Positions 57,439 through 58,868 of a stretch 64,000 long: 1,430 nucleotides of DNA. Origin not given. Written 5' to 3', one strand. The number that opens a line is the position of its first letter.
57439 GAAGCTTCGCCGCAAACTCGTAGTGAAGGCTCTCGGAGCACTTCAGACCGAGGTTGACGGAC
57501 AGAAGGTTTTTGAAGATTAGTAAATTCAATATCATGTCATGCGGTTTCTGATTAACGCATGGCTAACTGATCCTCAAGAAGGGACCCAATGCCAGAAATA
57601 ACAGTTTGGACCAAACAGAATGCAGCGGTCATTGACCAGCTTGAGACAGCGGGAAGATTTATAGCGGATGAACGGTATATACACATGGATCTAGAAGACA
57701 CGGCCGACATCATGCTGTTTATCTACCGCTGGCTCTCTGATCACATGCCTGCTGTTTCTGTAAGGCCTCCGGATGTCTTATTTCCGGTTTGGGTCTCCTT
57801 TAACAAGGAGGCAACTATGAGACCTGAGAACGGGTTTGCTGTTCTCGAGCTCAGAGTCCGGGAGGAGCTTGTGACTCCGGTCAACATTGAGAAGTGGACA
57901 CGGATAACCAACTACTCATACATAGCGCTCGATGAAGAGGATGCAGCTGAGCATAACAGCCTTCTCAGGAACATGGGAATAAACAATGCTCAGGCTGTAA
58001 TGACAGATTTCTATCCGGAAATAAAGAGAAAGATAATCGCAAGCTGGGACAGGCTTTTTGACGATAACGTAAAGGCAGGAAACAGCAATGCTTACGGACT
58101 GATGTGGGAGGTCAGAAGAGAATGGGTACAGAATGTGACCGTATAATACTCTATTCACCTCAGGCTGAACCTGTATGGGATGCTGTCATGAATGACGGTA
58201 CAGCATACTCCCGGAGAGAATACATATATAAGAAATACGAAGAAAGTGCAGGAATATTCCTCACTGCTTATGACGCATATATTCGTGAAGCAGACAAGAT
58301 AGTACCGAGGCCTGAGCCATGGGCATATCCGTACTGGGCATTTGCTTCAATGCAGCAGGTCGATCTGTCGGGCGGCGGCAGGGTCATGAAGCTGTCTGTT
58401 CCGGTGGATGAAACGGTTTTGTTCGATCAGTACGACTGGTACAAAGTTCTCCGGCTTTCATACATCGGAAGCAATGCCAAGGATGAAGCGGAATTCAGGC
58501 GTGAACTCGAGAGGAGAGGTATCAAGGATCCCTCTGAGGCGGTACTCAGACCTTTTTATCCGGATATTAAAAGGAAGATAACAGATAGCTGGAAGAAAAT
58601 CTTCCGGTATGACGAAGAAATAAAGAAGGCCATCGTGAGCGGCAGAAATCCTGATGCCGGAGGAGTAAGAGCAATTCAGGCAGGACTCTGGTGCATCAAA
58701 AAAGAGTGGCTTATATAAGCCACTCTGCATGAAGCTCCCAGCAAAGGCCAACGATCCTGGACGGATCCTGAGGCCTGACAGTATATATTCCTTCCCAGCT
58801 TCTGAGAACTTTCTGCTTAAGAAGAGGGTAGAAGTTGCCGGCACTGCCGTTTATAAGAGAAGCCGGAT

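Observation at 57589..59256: Three paralogous uncharacterised genes wired between two selenoprotein-B reductase modules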

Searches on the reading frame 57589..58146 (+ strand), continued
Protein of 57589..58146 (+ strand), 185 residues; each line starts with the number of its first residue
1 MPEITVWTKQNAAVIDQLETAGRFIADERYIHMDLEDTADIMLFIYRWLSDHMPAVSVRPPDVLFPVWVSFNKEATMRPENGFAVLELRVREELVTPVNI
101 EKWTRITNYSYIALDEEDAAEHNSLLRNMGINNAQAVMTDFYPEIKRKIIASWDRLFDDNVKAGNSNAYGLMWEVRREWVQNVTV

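Call 64: find_encoding_contigs(protein=P0454, flank=8000, max_places=2)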
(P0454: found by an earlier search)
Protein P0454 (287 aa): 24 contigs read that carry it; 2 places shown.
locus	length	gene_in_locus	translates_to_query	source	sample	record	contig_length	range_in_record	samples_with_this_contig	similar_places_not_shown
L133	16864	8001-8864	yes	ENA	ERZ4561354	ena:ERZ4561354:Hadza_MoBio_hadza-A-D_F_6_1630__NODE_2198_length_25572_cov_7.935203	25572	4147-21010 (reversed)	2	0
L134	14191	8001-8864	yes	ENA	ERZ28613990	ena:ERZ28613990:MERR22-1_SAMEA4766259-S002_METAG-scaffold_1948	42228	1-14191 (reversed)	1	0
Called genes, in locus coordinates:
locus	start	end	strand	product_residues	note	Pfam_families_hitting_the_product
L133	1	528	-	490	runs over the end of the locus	PF16933:PelG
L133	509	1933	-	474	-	PF11997:DUF3492, PF13439:Glyco_transf_4 (faint), PF00534:Glycos_transf_1, PF13692:Glyco_trans_1_4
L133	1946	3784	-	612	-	PF09960:DUF2194, PF10096:DUF2334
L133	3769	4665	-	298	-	-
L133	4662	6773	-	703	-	-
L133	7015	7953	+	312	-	PF00892:EamA, PF03151:TPT (weak), PF00892:EamA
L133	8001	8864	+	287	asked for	PF00126:HTH_1, PF12952:DUF3841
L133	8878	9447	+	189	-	PF12952:DUF3841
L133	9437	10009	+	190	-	PF12952:DUF3841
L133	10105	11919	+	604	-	PF00144:Beta-lactamase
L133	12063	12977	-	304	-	PF12784:PDDEXK_2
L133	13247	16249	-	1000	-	PF03442:CBM_X2 (weak)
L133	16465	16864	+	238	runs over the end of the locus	PF00072:Response_reg, PF04397:LytTR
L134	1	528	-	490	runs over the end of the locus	PF16933:PelG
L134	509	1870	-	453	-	PF11997:DUF3492, PF00534:Glycos_transf_1, PF13692:Glyco_trans_1_4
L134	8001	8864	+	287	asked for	PF00126:HTH_1, PF12952:DUF3841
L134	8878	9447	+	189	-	PF12952:DUF3841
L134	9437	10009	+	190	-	PF12952:DUF3841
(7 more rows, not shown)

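Call 65: find_encoding_contigs(protein=P0443, flank=8000, max_places=1)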
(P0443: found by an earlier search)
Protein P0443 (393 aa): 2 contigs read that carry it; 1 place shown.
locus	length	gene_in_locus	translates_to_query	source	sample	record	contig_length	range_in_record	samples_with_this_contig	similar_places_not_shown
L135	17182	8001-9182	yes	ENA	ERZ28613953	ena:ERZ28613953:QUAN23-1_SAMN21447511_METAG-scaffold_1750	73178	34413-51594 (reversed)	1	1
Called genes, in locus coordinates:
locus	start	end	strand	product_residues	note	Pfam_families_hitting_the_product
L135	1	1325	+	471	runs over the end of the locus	PF00224:PK, PF03328:HpcH_HpaI (weak), PF02887:PK_C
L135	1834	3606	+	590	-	PF01336:tRNA_anti-codon, PF00152:tRNA-synt_2, PF02938:GAD (weak)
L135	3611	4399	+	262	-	PF06738:ThrE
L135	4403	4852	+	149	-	PF12821:ThrE_2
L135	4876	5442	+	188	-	-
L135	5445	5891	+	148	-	-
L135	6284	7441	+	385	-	PF01979:Amidohydro_1, PF07969:Amidohydro_3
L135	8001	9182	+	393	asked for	PF13527:Acetyltransf_9 (weak), PF00583:Acetyltransf_1, PF13673:Acetyltransf_10, PF13508:Acetyltransf_7, PF12952:DUF3841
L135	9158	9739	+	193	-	PF12952:DUF3841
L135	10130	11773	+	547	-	PF09992:NAGPA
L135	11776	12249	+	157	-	-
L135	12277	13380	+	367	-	PF00395:SLH (weak)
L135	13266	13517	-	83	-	-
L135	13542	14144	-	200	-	-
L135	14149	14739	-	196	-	-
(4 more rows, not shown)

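Call 68: search_protein_families(library=pfam, alignment_id=A3, max_evalue=10)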
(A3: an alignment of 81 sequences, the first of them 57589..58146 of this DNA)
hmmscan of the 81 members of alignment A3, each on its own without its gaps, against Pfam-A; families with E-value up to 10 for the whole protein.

A. member 1, window:57589-58146:+ (185 aa): 1 family
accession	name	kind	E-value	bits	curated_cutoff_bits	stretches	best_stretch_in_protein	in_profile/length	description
PF12952.12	DUF3841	-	8.5e-56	188.9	27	1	5-180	1-177/178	Domain of unknown function (DUF3841)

B. families by the number of members that match (of 81 scanned): 28 families (the first 25 are shown)
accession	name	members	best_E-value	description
PF12952.12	DUF3841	81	4.1e-61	Domain of unknown function (DUF3841)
PF11512.13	Atu4866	2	0.15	Agrobacterium tumefaciens protein Atu4866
PF23887.1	Phage_Gene47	2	0.15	Phage L5 gene 47-like protein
PF01076.25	Mob_Pre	1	0.0078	Plasmid recombination enzyme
PF03180.19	Lipoprotein_9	1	0.01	NlpA lipoprotein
PF22777.1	VKGC_lumenal_dom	1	0.013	Vitamin K-dependent gamma-carboxylase, lumenal domain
PF07980.17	SusD_RagB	1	0.017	SusD family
PF00293.34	NUDIX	1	0.022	NUDIX domain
PF19777.4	DUF6263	1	0.025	Family of unknown function (DUF6263)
PF04848.19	Pox_A22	1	0.038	Poxvirus A22 protein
PF09269.16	DUF1967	1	0.04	Domain of unknown function (DUF1967)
PF14996.11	RMP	1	0.044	Retinal Maintenance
PF01025.24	GrpE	1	0.046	GrpE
PF08073.18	CHDNT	1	0.073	CHDNT (NUC034) domain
PF24653.1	Phage_OMP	1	0.078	Cyanophage outer membrane protein like beta barrel domain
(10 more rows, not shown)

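Call 82: search_protein_families(library=pfam, alignment_id=A8, max_evalue=0.00001)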
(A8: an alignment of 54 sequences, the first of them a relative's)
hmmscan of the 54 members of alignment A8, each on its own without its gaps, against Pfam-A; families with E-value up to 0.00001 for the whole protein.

A. member 1, L036:2379-3323:- (314 aa): 3 families
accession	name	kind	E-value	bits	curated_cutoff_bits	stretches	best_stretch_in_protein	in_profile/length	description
PF07992.20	Pyr_redox_2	-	2.9e-36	125.8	26.1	1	6-299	1-291/291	Pyridine nucleotide-disulphide oxidoreductase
PF13738.12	Pyr_redox_3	-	3.1e-17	63.2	30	1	92-282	110-305/305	Pyridine nucleotide-disulphide oxidoreductase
PF00890.30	FAD_binding_2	-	8.9e-07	28.9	20.4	0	7-45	1-40/414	FAD binding domain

B. families by the number of members that match (of 54 scanned): 51 families (the first 25 are shown)
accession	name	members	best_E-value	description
PF02028.23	BCCT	5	5e-187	BCCT, betaine/carnitine/choline family transporter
PF00440.29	TetR_N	3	4.9e-09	Bacterial regulatory proteins, tetR family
PF00534.26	Glycos_transf_1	2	6.9e-24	Glycosyl transferases group 1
PF13692.12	Glyco_trans_1_4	2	8.5e-21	Glycosyl transferases group 1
PF01206.22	TusA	2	2.4e-19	Sulfurtransferase TusA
PF20706.3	GT4-conflict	2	5.5e-09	Family 4 Glycosyltransferase in conflict systems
PF13439.12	Glyco_transf_4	2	3e-08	Glycosyltransferase Family 4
PF03030.21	H_PPase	1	5.8e-189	Inorganic H+ pyrophosphatase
PF06050.19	HGD-D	1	2.8e-110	2-hydroxyglutaryl-CoA dehydratase, D-component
PF00266.25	Aminotran_5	1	6.5e-70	Aminotransferase class-V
PF12002.13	MgsA_C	1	1.2e-65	MgsA AAA+ ATPase C terminal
PF02554.20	CstA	1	1.3e-59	Carbon starvation protein CstA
PF12952.12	DUF3841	1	2.2e-57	Domain of unknown function (DUF3841)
PF01580.24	FtsK_SpoIIIE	1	1.4e-52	FtsK/SpoIIIE family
PF07694.17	5TM-5TMR_LYT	1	3.9e-52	5TMR of 5TMR-LYT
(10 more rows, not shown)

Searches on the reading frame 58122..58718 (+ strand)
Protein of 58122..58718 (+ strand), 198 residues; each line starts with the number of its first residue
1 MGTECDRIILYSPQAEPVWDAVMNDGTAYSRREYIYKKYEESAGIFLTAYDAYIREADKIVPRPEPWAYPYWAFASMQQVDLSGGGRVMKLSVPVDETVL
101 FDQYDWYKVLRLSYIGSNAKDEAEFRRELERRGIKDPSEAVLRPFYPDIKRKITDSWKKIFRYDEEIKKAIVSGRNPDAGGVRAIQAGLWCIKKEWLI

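Call 3: search_protein_families(library=pfam, proteins=[window:58122-58718:+], max_evalue=1)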
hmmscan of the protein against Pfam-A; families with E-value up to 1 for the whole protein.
window:58122-58718:+ (198 aa): 1 family
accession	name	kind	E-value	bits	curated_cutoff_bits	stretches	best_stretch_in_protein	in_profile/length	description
PF12952.12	DUF3841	-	7e-52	176.1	27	1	9-197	1-177/178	Domain of unknown function (DUF3841)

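Call 4: search_protein_families(library=ncbifam, proteins=[window:58122-58718:+], max_evalue=0.01)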
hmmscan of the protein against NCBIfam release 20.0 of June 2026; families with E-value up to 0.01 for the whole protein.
window:58122-58718:+ (198 aa): 0 families

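Call 9: search_protein_families(library=padloc, proteins=[window:58122-58718:+], max_evalue=1)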
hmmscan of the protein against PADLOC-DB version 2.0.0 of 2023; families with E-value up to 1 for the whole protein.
window:58122-58718:+ (198 aa): 0 families

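Call 10: search_protein_families(library=phrogs, proteins=[window:58122-58718:+], max_evalue=1)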
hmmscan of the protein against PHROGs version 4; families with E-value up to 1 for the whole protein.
window:58122-58718:+ (198 aa): 0 families

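Call 39: find_homologous_proteins(query=window:58122-58718:+, max_evalue=0.001)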
Query window:58122-58718:+ (198 aa): 246 proteins with E <= 0.001 among 312 candidates; the best 120 are listed.
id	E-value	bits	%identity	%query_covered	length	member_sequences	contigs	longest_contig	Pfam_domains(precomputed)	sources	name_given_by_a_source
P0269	8.1e-131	452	100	100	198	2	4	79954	PF12952.13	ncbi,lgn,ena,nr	ncbi:MAG: DUF3841 domain-containing protein [Mogibacterium sp.]|nr:DUF3841 domain-containing protein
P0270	6.1e-116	403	88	100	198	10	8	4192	PF12952.13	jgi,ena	jgi:hypothetical protein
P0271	9.0e-112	390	86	100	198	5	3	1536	PF12952.13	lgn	-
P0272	3.6e-108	378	84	99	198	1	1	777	PF12952.13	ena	-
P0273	3.6e-104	365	77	100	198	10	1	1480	PF12952.13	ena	-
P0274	1.3e-103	363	79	100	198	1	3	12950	PF12952.13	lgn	-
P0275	1.2e-102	360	78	100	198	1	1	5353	PF12952.13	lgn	-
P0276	2.0e-102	359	78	100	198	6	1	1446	PF12952.13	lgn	-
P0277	4.3e-102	358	78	100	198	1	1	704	PF12952.13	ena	-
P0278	4.5e-102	358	78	100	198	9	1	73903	PF12952.13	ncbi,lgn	-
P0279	1.7e-101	356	78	100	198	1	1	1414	PF12952.13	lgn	-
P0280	2.2e-101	356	78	100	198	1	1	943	PF12952.13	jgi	jgi:hypothetical protein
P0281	1.2e-100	353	76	100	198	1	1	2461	PF12952.13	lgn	-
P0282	3.0e-100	352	76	100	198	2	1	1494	PF12952.13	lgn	-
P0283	3.4e-100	352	77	100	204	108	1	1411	PF12952.13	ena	-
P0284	5.4e-100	351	77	100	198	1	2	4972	PF12952.13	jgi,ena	jgi:hypothetical protein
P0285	6.7e-99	348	78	96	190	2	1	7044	PF12952.13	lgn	-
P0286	1.0e-98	347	79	96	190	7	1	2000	PF12952.13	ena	-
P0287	4.1e-98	345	77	100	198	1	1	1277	PF12952.13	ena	-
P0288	3.3e-97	342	77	100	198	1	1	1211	PF12952.13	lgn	-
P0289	1.0e-95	337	73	100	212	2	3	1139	PF12952.13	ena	-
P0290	2.6e-95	336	74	100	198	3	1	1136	PF12952.13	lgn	-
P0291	2.7e-95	336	76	100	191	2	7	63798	PF12952.13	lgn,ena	-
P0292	3.7e-95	336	75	100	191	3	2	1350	PF12952.13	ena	-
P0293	1.2e-92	327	73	100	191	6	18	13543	PF12952.13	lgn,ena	-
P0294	2.0e-91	323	73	99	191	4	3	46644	PF12952.13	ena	-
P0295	4.0e-91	322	72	100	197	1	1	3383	PF12952.13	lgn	-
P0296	7.0e-91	322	74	99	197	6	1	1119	PF12952.13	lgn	-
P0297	2.0e-90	320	72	100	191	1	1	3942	PF12952.13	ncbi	-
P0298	5.2e-90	319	71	100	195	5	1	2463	PF12952.13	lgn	-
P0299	2.7e-88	313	73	100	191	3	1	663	PF12952.13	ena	-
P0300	2.4e-87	310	72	100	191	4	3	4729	PF12952.13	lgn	-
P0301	2.1e-86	307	69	99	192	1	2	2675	PF12952.13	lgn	-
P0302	2.1e-86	307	70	100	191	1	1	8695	PF12952.13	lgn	-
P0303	2.2e-86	307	70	100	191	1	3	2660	PF12952.13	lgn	-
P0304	4.1e-86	306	71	100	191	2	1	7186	PF12952.13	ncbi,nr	ncbi:MAG: DUF3841 domain-containing protein [Mogibacterium sp.]|nr:DUF3841 domain-containing protein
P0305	7.8e-86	305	70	100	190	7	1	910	PF12952.13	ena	-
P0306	8.1e-86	305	70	100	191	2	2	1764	PF12952.13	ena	-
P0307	1.1e-85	305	68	100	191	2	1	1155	PF12952.13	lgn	-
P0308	1.3e-85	304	70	100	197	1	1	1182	PF12952.13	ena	-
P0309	2.2e-85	304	72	99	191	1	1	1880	PF12952.13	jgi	jgi:hypothetical protein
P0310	5.6e-85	302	70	99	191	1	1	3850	PF12952.13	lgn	-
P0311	6.2e-85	302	70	100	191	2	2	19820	PF12952.13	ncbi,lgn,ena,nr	ncbi:MAG: DUF3841 domain-containing protein [Firmicutes bacterium]|nr:DUF3841 domain-containing prot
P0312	9.3e-84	298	69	100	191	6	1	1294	PF12952.13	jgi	jgi:hypothetical protein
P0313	9.4e-84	298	68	99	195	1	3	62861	PF12952.13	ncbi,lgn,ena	-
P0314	4.1e-83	296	68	100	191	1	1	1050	PF12952.13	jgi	jgi:hypothetical protein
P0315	4.7e-83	296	68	100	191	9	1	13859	PF12952.13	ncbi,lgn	-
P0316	6.3e-83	296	69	100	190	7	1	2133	PF12952.13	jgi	jgi:hypothetical protein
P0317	7.0e-83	295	70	99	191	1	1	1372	PF12952.13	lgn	-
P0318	7.3e-83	295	68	100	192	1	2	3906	PF12952.13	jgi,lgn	jgi:hypothetical protein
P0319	7.7e-83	295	68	99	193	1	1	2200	PF12952.13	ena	-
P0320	8.5e-83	295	67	100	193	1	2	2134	PF12952.13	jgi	jgi:hypothetical protein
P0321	1.7e-82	294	69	100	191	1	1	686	PF12952.13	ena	-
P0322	1.9e-82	294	69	100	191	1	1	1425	PF12952.13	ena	-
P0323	2.1e-82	294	69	99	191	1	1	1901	PF12952.13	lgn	-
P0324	4.7e-82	293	68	100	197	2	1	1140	PF12952.13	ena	-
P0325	4.8e-82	293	69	100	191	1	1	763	PF12952.13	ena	-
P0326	6.1e-82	292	69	100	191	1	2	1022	PF12952.13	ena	-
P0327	6.5e-82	292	69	100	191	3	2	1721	PF12952.13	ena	-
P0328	7.9e-82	292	69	100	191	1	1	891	PF12952.13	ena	-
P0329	7.9e-82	292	69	100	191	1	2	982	PF12952.13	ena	-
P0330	9.2e-82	292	69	100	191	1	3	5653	PF12952.13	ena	-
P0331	9.3e-82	292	68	100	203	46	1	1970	PF12952.13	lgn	-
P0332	1.3e-81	291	68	100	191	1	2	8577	PF12952.13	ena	-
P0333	1.6e-81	291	68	100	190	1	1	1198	PF12952.13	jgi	jgi:hypothetical protein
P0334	1.6e-81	291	69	100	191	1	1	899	PF12952.13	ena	-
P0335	1.6e-81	291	68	100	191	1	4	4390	PF12952.13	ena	-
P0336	1.6e-81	291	68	100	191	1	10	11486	PF12952.13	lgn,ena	-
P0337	1.6e-81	291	68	100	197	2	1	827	PF12952.13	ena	-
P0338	1.8e-81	291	68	100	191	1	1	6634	PF12952.13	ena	-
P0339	2.0e-81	291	68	100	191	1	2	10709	PF12952.13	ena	-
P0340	2.0e-81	291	68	100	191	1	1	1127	PF12952.13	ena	-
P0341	2.0e-81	291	68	100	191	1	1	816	PF12952.13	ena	-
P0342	2.2e-81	291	68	100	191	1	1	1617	PF12952.13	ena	-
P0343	2.3e-81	291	68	100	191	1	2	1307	PF12952.13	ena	-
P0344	2.3e-81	291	68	100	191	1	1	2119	PF12952.13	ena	-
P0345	2.8e-81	290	68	99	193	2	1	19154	PF12952.13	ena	-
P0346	3.0e-81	290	68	100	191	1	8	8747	PF12952.13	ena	-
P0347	4.1e-81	290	69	99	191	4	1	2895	PF12952.13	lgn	-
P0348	4.1e-81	290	68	100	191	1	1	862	PF12952.13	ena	-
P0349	4.2e-81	290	68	100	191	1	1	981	PF12952.13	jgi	jgi:hypothetical protein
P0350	4.2e-81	290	68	100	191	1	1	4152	PF12952.13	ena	-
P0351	4.8e-81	289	68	100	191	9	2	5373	PF12952.13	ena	-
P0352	5.4e-81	289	68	100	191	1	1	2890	PF12952.13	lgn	-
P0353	5.7e-81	289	68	100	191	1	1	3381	PF12952.13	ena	-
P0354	5.7e-81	289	68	100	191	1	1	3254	PF12952.13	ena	-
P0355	5.9e-81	289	68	100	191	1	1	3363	PF12952.13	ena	-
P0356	6.8e-81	289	68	99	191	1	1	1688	PF12952.13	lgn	-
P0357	7.1e-81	289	67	99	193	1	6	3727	PF12952.13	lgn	-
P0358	7.2e-81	289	68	100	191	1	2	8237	PF12952.13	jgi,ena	-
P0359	7.3e-81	289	67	100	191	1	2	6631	PF12952.13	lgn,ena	-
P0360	7.4e-81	289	68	100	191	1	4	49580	PF12952.13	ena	-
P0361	7.6e-81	289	68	100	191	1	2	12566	PF12952.13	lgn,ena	-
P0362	1.1e-80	288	68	100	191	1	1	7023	PF12952.13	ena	-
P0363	1.1e-80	288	66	100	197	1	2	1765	PF12952.13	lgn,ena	-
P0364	1.3e-80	288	68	100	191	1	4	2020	PF12952.13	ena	-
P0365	1.3e-80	288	68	99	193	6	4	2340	PF12952.13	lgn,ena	-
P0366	1.8e-80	288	69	100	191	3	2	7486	PF12952.13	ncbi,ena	-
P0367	1.9e-80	288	67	100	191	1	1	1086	PF12952.13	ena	-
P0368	2.2e-80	287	67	100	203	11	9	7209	PF12952.13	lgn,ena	-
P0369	2.2e-80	287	64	99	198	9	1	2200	PF12952.13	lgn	-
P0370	2.3e-80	287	67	100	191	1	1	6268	PF12952.13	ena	-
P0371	2.6e-80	287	68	100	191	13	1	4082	PF12952.13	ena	-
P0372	2.7e-80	287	67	100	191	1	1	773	PF12952.13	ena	-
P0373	2.9e-80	287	69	96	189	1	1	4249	PF12952.13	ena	-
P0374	3.2e-80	287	69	100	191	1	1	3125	PF12952.13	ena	-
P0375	3.3e-80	287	66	99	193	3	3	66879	PF12952.13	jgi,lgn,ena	jgi:hypothetical protein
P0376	8.0e-80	285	68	100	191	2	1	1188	PF12952.13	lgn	-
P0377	9.3e-80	285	67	99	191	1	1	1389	PF12952.13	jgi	jgi:hypothetical protein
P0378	1.1e-79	285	67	100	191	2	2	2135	PF12952.13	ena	-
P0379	4.6e-79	283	67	100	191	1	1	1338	PF12952.13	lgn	-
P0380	7.6e-79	282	68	100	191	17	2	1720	PF12952.13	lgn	-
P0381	1.2e-78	282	66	100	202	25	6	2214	PF12952.13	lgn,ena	-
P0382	1.3e-78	281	65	99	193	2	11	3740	PF12952.13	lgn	-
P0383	1.9e-78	281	67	100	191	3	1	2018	PF12952.13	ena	-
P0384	2.2e-78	281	65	99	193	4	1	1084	PF12952.13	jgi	jgi:hypothetical protein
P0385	2.2e-78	281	65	99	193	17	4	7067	PF12952.13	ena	-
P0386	2.5e-78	281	65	99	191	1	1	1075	PF12952.13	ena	-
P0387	3.7e-78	280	66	100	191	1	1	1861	PF12952.13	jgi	jgi:hypothetical protein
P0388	6.7e-78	279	66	100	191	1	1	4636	PF12952.13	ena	-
